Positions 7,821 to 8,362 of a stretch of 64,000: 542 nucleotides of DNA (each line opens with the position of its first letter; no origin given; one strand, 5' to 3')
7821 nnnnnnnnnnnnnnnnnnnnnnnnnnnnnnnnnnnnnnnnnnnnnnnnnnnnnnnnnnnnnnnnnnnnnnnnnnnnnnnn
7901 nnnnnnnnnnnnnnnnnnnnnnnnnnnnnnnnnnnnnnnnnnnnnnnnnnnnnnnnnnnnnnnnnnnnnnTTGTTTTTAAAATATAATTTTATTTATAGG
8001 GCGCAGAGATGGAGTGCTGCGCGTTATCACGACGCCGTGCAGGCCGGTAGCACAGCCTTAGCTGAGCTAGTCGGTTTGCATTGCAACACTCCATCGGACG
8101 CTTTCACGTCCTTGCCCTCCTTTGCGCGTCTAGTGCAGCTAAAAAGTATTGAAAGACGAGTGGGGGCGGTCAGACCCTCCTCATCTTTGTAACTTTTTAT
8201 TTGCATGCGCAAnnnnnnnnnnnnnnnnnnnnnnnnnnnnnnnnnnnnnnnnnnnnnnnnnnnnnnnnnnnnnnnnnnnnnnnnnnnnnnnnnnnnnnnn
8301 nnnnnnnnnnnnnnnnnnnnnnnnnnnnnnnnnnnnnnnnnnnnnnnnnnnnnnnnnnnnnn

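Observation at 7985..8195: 200-nt GC-rich, highly base-paired segment upstream of the ndk promoter (candidate structured ncRNA)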

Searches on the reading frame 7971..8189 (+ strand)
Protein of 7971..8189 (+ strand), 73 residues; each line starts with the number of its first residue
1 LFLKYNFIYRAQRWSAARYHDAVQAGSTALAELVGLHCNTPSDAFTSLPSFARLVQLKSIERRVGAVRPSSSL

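Call 67: search_protein_families(library=pfam, proteins=[window:7971-8189:+], max_evalue=10)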
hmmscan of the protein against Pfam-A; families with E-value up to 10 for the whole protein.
seq(73 aa): 1 family
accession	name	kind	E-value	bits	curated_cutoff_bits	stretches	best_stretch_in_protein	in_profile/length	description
PF06766.16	Hydrophobin_2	-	0.11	12.8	24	1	21-52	7-38/65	Fungal hydrophobin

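Call 70: search_protein_representatives(protein=window:7971-8189:+)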
Query: 73 residues. Proteins with E-value up to 0.001 (for the whole library): 1; up to 1e-10: 0; up to 1e-30: 0. The best 1 are listed.
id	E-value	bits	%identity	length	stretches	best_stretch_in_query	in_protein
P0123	3.3e-06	43.1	37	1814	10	25-59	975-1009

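Call 72: search_protein_families(library=pfam, proteins=[P0123], max_evalue=0.001)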
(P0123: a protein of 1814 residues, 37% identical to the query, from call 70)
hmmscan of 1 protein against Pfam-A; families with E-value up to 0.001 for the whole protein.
P0123 (1814 aa): 6 families
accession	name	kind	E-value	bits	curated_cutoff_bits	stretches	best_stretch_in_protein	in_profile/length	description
PF17963.7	Big_9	-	3.2e-132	432.2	23.6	13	939-1021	6-87/89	Bacterial Ig domain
PF17892.7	Cadherin_5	-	3.9e-86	283.6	26.5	11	963-1005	38-81/98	Cadherin-like domain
PF17803.7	Cadherin_4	-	7.9e-62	206.1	25.1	12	1026-1078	14-71/71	Bacterial cadherin-like domain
PF02494.22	HYR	-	2.5e-23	82.6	21.7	2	1207-1291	2-81/81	HYR domain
PF19076.6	CshA_repeat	-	1.1e-15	58.6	27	0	81-110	52-81/103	Surface adhesin CshA repetitive domain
PF13446.11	RPT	-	3e-13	49.8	28.2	0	37-53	3-19/59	A repeated domain in UCH-protein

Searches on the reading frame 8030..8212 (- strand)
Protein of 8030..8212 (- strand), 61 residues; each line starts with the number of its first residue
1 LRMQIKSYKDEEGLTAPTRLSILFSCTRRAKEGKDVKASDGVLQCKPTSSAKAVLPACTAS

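Call 66: find_homologous_proteins(query=window:8030-8212:-, max_evalue=1)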
Query window:8030-8212:-: no candidate shares three 5-residue words with the query. No homologue found.

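Call 67: search_protein_families(library=pfam, proteins=[window:8030-8212:-], max_evalue=10)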
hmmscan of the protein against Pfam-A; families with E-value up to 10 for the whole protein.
seq(61 aa): 0 families
